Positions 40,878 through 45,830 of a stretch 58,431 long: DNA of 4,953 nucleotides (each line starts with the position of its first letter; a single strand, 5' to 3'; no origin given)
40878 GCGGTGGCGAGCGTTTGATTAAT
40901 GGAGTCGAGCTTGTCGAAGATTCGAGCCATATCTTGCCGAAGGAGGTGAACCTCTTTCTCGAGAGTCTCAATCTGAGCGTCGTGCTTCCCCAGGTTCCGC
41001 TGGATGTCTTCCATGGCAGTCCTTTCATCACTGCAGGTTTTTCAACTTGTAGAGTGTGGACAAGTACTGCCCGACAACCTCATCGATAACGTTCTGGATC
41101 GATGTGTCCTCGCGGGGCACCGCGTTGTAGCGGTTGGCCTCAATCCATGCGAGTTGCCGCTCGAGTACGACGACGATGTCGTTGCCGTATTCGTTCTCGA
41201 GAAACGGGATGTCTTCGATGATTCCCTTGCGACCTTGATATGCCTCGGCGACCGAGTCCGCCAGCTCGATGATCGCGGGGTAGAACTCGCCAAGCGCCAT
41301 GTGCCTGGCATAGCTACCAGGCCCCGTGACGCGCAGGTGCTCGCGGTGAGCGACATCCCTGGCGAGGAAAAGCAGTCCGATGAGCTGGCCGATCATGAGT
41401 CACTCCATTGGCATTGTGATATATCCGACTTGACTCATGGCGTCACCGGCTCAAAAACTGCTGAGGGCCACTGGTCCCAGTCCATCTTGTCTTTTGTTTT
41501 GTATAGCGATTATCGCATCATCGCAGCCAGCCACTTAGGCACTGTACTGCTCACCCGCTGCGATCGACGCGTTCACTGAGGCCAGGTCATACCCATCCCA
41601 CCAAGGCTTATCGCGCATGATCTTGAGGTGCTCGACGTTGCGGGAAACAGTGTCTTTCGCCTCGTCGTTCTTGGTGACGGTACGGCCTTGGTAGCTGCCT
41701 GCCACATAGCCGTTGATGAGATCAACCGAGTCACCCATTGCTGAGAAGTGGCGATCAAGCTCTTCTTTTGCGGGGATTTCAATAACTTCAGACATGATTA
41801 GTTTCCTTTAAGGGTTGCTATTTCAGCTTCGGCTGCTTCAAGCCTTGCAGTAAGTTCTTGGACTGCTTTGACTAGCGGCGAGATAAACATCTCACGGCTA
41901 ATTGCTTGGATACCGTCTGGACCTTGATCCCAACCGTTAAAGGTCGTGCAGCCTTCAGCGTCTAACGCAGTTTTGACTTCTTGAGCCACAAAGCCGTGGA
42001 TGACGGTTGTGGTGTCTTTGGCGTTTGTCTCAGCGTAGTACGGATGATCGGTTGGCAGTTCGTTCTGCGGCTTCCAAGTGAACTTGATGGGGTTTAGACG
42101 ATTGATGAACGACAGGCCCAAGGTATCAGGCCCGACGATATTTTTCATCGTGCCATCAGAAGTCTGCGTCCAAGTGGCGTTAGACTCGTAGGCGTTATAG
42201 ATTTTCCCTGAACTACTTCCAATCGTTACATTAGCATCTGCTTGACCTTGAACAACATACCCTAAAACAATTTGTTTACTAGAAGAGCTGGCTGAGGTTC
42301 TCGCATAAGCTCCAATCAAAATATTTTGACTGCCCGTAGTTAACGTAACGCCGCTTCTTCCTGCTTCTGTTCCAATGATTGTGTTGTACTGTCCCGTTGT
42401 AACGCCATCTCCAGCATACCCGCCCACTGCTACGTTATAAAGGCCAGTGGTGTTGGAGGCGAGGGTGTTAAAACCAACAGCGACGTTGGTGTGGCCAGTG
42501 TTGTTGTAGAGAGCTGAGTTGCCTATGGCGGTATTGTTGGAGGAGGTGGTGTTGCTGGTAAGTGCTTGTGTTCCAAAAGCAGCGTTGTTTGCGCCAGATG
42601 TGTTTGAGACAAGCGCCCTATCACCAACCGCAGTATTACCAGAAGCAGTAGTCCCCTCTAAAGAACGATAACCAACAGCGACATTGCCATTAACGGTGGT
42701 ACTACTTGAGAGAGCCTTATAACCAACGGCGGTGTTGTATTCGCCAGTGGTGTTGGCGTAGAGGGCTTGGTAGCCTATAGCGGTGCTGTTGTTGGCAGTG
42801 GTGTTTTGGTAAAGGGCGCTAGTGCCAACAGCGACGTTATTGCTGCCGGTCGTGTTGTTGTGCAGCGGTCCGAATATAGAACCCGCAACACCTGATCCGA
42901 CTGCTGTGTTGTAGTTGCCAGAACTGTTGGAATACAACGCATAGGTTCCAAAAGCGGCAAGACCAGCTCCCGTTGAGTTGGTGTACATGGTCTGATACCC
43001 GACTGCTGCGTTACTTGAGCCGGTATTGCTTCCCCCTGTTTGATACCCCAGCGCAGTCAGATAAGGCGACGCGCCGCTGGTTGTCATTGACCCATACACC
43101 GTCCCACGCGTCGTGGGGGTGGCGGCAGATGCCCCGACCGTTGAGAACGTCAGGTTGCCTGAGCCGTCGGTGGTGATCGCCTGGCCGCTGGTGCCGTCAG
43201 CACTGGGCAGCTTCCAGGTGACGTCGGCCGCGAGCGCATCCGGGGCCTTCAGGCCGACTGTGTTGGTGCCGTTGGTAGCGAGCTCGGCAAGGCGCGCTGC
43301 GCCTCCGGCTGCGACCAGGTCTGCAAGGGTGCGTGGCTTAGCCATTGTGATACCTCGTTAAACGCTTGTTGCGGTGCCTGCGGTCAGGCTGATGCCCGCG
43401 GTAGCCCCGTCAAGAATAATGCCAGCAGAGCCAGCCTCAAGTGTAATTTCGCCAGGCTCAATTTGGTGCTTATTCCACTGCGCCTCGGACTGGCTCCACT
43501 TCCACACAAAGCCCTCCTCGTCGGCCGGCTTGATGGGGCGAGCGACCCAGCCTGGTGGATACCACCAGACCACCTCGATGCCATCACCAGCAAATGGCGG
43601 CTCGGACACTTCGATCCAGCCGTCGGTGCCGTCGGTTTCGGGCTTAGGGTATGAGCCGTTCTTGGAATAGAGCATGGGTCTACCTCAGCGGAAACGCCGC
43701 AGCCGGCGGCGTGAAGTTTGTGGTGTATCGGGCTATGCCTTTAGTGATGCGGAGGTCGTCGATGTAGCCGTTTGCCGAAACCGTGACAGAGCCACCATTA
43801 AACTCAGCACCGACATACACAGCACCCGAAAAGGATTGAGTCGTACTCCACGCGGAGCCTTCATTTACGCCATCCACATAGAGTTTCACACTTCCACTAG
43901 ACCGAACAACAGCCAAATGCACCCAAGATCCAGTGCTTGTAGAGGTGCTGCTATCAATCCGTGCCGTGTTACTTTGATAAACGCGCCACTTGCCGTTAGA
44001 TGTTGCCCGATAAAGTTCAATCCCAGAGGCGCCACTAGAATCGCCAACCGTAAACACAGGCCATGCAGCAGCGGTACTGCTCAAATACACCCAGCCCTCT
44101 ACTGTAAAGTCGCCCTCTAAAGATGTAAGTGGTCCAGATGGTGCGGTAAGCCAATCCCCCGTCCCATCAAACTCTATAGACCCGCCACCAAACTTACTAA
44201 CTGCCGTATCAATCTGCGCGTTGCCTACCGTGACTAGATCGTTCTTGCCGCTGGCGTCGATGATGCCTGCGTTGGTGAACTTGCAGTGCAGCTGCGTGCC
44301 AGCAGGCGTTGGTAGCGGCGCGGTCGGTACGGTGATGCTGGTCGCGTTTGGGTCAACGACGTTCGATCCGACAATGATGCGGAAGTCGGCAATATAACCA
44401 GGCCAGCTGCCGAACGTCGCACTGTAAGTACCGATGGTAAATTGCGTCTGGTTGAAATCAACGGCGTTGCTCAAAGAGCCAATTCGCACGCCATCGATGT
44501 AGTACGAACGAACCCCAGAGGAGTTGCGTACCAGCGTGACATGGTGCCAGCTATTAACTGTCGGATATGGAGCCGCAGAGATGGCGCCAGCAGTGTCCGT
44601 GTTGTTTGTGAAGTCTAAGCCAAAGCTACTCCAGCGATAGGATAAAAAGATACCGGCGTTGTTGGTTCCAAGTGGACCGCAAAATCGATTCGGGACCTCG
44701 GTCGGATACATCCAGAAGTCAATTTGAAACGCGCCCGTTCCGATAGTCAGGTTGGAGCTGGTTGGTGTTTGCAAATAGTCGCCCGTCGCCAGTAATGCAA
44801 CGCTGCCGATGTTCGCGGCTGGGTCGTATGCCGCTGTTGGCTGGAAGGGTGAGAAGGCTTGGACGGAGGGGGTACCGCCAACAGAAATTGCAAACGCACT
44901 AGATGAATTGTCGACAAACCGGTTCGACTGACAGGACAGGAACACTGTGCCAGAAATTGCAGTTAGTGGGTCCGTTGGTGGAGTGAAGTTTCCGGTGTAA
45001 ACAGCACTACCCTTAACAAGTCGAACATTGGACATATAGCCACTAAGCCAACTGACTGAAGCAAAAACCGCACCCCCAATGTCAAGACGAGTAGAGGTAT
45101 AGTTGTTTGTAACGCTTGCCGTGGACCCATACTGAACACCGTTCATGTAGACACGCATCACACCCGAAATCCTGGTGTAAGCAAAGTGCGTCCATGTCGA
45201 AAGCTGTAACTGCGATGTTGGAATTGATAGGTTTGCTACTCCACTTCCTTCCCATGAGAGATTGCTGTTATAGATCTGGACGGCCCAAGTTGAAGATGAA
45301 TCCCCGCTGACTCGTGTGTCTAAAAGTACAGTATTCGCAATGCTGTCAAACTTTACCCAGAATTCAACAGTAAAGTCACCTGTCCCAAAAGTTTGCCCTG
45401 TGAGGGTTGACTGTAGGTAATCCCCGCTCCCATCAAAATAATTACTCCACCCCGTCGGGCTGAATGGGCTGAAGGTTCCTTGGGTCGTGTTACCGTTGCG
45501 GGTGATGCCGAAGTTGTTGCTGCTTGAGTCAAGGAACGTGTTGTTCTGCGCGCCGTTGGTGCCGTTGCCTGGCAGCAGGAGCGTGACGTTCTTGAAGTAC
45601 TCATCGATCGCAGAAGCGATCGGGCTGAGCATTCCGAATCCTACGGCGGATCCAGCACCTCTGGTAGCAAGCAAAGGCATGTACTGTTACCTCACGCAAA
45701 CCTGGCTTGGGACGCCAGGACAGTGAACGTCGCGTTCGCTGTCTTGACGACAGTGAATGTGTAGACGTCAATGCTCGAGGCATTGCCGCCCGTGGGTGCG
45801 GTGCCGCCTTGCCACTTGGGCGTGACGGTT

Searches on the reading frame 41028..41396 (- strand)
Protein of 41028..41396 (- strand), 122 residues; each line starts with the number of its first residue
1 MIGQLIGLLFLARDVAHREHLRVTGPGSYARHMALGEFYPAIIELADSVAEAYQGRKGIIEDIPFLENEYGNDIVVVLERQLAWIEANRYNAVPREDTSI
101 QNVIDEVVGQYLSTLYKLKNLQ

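Call 13: search_protein_families(library=phrogs, proteins=[window:41028-41396:-])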
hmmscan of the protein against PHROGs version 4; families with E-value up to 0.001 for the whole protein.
window:41028-41396:- (122 aa): 2 families
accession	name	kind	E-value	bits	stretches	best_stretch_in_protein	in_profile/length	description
phrog_858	-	transcription regulation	1.1e-18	69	1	3-121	16-128/129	starvation-inducible transcriptional regulator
phrog_3636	-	DNA, RNA and nucleotide metabolism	0.00099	20.3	0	4-51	14-61/149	DNA binding protein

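Call 87: search_protein_families(library=pfam, max_evalue=0.05, proteins=[window:41028-41396:-])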
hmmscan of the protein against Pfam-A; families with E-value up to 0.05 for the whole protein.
window:41028-41396:- (122 aa): 1 family
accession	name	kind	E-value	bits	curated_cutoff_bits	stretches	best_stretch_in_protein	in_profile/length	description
PF19174.5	DUF5856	-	6.2e-15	56.5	34.6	1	28-118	6-94/94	Family of unknown function (DUF5856)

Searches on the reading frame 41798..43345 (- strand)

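Call 13: search_protein_families(library=phrogs, proteins=[window:41798-43345:-])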
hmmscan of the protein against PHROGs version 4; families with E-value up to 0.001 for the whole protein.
window:41798-43345:- (515 aa): 3 families
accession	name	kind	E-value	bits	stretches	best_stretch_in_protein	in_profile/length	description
phrog_4636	-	tail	3e-60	205.5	4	152-281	218-344/763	tail spike protein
phrog_23837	-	head and packaging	8e-43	148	3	188-311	179-305/507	virion structural protein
phrog_6002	-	head and packaging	1.8e-34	119.6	3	233-351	698-813/1183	virion structural protein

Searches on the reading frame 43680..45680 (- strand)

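Call 13: search_protein_families(library=phrogs, proteins=[window:43680-45680:-])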
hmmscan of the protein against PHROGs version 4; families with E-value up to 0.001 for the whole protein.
window:43680-45680:- (666 aa): 13 families
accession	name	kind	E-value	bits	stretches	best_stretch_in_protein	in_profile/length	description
phrog_24074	-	unknown function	1e-79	269.8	3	472-664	429-624/892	-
phrog_3545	-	unknown function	4.4e-74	251.2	3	465-664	755-977/1115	-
phrog_13163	-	tail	1.3e-54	186.5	3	482-662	535-716/976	baseplate wedge subunit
phrog_8510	-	head and packaging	3.4e-45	155.3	2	286-616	531-848/1348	virion structural protein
phrog_701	-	head and packaging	5.3e-45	152.8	3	480-663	4041-4222/6136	virion structural protein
phrog_38322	-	unknown function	2.9e-38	133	2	521-664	353-504/506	-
phrog_1469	-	tail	1.2e-37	129.6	2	97-247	563-713/2607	baseplate wedge subunit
phrog_19601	-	tail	2.7e-33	115.3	3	96-248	1791-1944/2043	baseplate wedge subunit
phrog_18802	-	head and packaging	1.1e-32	112.7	3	485-663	827-1004/3007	virion structural protein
phrog_32294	-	tail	6.4e-27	93.7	2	482-661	427-605/2435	baseplate wedge subunit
phrog_11583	-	unknown function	1.2e-22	79.7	3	464-659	1132-1326/2796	-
phrog_37978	-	unknown function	3e-13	50.5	2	358-497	259-405/564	-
phrog_24534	-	tail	8.4e-12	45.6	1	80-221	39-183/341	tail fiber protein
